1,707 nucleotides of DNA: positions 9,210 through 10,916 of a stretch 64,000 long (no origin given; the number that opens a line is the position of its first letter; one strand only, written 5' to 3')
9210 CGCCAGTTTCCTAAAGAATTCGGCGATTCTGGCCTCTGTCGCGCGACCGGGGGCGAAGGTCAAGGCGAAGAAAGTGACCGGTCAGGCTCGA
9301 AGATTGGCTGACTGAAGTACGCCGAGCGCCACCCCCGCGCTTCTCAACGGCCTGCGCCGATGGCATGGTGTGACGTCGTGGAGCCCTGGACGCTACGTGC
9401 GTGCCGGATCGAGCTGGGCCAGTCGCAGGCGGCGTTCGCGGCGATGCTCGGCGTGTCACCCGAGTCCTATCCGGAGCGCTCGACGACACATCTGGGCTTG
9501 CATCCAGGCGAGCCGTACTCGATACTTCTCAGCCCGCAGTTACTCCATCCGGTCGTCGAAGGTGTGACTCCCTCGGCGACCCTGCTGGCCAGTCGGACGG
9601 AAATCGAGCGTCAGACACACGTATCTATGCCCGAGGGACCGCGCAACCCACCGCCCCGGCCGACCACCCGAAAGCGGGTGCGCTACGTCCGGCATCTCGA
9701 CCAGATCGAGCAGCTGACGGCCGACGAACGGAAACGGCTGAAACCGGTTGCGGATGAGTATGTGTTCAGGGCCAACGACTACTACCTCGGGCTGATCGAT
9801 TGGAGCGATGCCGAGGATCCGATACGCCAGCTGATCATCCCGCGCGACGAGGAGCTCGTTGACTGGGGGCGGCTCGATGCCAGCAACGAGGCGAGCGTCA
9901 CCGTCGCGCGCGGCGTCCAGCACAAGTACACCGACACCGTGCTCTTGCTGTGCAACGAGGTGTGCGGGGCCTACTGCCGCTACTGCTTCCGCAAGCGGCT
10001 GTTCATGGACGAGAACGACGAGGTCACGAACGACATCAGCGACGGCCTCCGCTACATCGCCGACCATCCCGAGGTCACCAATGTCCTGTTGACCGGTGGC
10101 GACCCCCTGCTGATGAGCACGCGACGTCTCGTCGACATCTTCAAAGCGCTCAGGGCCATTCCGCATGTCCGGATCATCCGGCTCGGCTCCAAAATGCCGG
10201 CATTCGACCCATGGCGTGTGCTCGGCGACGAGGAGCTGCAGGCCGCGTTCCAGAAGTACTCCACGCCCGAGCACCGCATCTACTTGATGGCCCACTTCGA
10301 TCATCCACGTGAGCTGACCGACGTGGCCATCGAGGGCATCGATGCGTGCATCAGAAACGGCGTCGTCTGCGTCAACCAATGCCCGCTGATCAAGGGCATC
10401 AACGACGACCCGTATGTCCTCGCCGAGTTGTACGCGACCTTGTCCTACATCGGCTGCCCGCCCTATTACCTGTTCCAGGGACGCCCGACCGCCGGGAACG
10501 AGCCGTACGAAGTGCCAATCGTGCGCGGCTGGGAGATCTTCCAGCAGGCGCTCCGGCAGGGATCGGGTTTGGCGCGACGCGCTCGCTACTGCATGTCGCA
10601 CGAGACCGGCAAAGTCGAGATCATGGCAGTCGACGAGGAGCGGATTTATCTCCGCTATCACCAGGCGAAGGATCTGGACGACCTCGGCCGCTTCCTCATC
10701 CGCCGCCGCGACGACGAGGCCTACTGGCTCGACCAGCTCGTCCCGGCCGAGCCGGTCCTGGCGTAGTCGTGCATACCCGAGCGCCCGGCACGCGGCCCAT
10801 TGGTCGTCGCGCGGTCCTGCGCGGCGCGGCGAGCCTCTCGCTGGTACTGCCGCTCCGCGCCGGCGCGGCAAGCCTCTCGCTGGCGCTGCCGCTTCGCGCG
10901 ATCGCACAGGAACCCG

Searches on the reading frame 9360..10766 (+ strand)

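Call 38: search_protein_families(library=pfam, proteins=[window:9360-10766:+], max_evalue=0.001)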
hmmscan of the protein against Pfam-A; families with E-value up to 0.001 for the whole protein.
window:9360-10766:+ (468 aa): 2 families
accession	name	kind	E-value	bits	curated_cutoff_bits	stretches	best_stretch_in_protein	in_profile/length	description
PF04055.27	Radical_SAM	-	2.6e-08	34.7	29.5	1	201-351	6-158/166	Radical SAM superfamily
PF13353.11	Fer4_12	-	0.00034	21.4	22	1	200-266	13-79/137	4Fe-4S single cluster domain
